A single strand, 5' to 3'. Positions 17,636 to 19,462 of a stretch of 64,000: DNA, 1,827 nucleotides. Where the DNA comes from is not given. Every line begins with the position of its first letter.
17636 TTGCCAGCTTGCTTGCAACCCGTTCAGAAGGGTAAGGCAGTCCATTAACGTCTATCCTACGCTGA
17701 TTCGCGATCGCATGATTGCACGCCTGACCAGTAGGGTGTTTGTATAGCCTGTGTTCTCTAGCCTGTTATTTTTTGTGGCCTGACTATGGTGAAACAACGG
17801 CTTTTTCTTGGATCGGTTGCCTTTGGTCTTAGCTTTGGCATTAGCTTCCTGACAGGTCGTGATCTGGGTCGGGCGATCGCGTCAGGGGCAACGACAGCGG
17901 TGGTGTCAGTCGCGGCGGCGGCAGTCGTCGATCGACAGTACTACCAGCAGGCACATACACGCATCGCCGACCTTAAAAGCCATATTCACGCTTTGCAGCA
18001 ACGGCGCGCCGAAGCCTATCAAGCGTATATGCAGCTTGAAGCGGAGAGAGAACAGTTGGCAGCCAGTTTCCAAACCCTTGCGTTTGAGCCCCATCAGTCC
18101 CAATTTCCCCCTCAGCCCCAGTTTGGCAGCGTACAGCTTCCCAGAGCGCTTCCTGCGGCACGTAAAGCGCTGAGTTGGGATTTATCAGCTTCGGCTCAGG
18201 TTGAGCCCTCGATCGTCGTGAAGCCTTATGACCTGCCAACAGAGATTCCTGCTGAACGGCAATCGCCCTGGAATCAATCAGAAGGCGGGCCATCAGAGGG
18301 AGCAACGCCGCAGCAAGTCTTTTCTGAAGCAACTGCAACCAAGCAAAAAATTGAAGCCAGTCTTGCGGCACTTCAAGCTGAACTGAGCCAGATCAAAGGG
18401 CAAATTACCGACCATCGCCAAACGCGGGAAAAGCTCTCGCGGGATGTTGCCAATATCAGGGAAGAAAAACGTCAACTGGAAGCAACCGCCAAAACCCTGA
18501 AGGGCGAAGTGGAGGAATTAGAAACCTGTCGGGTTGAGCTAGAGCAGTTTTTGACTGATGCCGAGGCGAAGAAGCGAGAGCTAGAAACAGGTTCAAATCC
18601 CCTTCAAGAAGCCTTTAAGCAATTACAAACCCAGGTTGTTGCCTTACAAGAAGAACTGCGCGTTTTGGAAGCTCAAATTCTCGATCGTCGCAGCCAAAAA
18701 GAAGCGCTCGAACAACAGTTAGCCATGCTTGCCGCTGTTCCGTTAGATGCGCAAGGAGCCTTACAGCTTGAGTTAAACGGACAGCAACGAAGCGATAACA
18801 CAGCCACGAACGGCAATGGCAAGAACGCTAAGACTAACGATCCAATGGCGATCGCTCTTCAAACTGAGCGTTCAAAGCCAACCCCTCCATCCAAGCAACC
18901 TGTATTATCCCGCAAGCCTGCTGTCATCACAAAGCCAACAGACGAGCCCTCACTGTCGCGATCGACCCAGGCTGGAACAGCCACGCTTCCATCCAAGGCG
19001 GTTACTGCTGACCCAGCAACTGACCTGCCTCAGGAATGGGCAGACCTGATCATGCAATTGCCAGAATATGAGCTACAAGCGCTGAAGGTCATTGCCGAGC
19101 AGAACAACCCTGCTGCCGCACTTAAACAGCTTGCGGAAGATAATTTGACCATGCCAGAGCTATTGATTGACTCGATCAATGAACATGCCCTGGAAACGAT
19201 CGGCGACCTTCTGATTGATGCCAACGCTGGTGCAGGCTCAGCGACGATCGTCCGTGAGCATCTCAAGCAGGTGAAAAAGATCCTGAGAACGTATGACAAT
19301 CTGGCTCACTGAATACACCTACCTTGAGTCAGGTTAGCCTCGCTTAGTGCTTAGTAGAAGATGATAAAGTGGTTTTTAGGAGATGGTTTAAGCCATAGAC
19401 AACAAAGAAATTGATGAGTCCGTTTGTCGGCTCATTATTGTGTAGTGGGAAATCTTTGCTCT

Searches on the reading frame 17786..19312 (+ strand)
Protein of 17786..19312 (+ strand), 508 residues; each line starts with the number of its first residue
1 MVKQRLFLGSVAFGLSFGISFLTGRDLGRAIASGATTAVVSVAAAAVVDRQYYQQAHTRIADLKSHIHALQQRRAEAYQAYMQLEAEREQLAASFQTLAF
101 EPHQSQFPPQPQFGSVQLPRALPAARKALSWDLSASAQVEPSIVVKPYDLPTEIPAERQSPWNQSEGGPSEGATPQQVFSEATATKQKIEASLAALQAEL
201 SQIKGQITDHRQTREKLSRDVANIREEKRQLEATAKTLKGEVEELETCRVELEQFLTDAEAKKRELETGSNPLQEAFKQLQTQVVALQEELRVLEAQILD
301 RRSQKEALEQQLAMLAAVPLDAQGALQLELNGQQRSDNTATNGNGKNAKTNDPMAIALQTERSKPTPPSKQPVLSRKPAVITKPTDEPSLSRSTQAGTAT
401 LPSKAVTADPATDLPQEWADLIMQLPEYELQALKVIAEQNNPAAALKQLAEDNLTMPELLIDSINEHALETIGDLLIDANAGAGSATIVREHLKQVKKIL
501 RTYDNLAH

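Call 6: search_protein_families(library=pfam, proteins=[window:17786-19312:+], max_evalue=0.01)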
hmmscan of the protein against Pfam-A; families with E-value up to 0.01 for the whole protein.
window:17786-19312:+ (508 aa): 9 families
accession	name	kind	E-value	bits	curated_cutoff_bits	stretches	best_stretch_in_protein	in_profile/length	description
PF15615.11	TerB_C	-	2.7e-13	50.8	26.3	1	393-496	54-147/148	TerB-C domain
PF10473.14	CENP-F_leu_zip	-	9.4e-10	39.1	34.5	1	196-289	50-140/140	Leucine-rich repeats of kinetochore protein Cenp-F/LEK1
PF08614.16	ATG16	-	5.3e-06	27.2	33.7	1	162-296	45-179/200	Autophagy protein 16 (ATG16)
PF19220.6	Rod_CreS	-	7.8e-06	25.6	100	1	176-329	40-193/359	Crescentin, rod domain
PF15905.10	HMMR_N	-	4.8e-05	23.4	30.1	1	181-312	175-306/330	Hyaluronan mediated motility receptor N-terminal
PF13851.11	GAS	-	7e-05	22.7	32.3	1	49-104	83-138/200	Growth-arrest specific micro-tubule binding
PF17675.6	APG6_N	-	0.00017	22.5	45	1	216-299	43-126/132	Apg6 coiled-coil region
PF09730.14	BicD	-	0.00026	19.8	27.9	1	179-313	22-159/718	Microtubule-associated protein Bicaudal-D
PF07889.17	DUF1664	-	0.0052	17.3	34.6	1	176-247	51-122/124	Protein of unknown function (DUF1664)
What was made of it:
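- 17786..19312 (+): Left flank: host gene for a coiled-coil protein with a TerB_C domain. Not part of the cassette. Call 6.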

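Call 7: search_protein_families(library=ncbifam, proteins=[window:17786-19312:+], max_evalue=0.01)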
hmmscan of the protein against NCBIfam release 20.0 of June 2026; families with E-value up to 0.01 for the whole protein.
window:17786-19312:+ (508 aa): 15 families
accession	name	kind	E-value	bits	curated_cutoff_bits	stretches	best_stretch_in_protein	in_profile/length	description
NF045487.1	ASRP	equivalog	5.1e-09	35.3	300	1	182-316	308-442/593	archaea-specific SMC-related protein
TIGR02168.1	SMC_prok_B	equivalog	1.7e-07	29.4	567.35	1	177-341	246-410/1181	chromosome segregation protein SMC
TIGR02169.1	SMC_prok_A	equivalog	2.6e-07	28.8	729.4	1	178-313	793-928/1165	chromosome segregation protein SMC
TIGR04523.1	Mplasa_alph_rch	subfamily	6.3e-05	21.1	270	1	187-312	345-470/745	helix-rich protein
NF041035.1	Rad50_Halo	equivalog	9.1e-05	21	1000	1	188-315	248-375/883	DNA double-strand break repair ATPase Rad50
NF003034.1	PRK03918.1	equivalog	0.0001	20.4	700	1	186-310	220-342/878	DNA double-strand break repair ATPase Rad50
NF038350.1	taxis_HmpF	equivalog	0.00011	20.7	200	1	184-321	187-323/553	pilus motility taxis protein HmpF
NF033930.1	pneumo_PspA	exception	0.00018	20.4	850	1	183-400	188-413/659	pneumococcal surface protein A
NF002572.0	PRK02224.1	equivalog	0.00019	19.9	1087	1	185-315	259-389/888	DNA double-strand break repair ATPase Rad50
NF033777.1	M_group_A_cterm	equivalog_domain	0.00023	20.8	400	1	183-297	29-140/218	M protein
TIGR04211.1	SH3_and_anchor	equivalog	0.00086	19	65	0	181-267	77-159/198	TIGR04211 family SH3 domain-containing protein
NF010289.0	PRK13729.1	equivalog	0.0015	17.6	504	0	272-369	73-171/474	F-type conjugal transfer pilus assembly protein TraB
NF041034.1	Rad50_Sulf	equivalog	0.0027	15.6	1000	1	179-313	547-680/872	DNA double-strand break repair ATPase Rad50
NF006543.0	PRK09039.1-2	equivalog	0.0053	16.6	305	1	186-303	49-172/350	peptidoglycan -binding protein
NF043058.1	T4SS_LegC2C7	subfamily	0.0072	15.3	350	0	207-318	117-225/348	LegC2/C7 family Dot/Icm T4SS effector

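Call 19: find_related_loci(query=window:17786-19312:+, collection=genome_contigs, flank=10000)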
Query window:17786-19312:+ (508 aa) in genome_contigs; peptide patterns used: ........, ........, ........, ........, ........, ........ (x = any residue, [..] = any of these).
69 stretches matched a pattern; 5 encode a relative of the query (tblastn E <= 1e-3); 5 distinct loci.
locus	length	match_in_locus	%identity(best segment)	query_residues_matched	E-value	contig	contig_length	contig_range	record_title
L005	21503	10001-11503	69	1-508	0e+0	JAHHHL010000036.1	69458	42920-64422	MAG: Lyngbya sp. HA4199-MV5 scaffold_172_c1, whole genome shotgun sequence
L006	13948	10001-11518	63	1-508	9e-180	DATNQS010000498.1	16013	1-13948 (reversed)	MAG TPA_asm: Candidatus Sericytochromatia bacterium isolate SMAG_U16513 k141_465777, whole genome shotgun sequence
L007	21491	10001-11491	59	1-508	4e-172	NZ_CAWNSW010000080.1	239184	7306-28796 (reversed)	Stenomitos frigidus ULC18 isolate ena-yuan-GCF_003003795.1 NZ_PVWK01000017.1, whole genome shotgun sequence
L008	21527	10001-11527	69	1-508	0e+0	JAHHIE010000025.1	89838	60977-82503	MAG: Stenomitos rutilans HA7619-LM2 scaffold_147_c1, whole genome shotgun sequence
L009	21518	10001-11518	62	1-508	3e-167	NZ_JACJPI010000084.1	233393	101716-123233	Leptolyngbya sp. FACHB-321 contig84, whole genome shotgun sequence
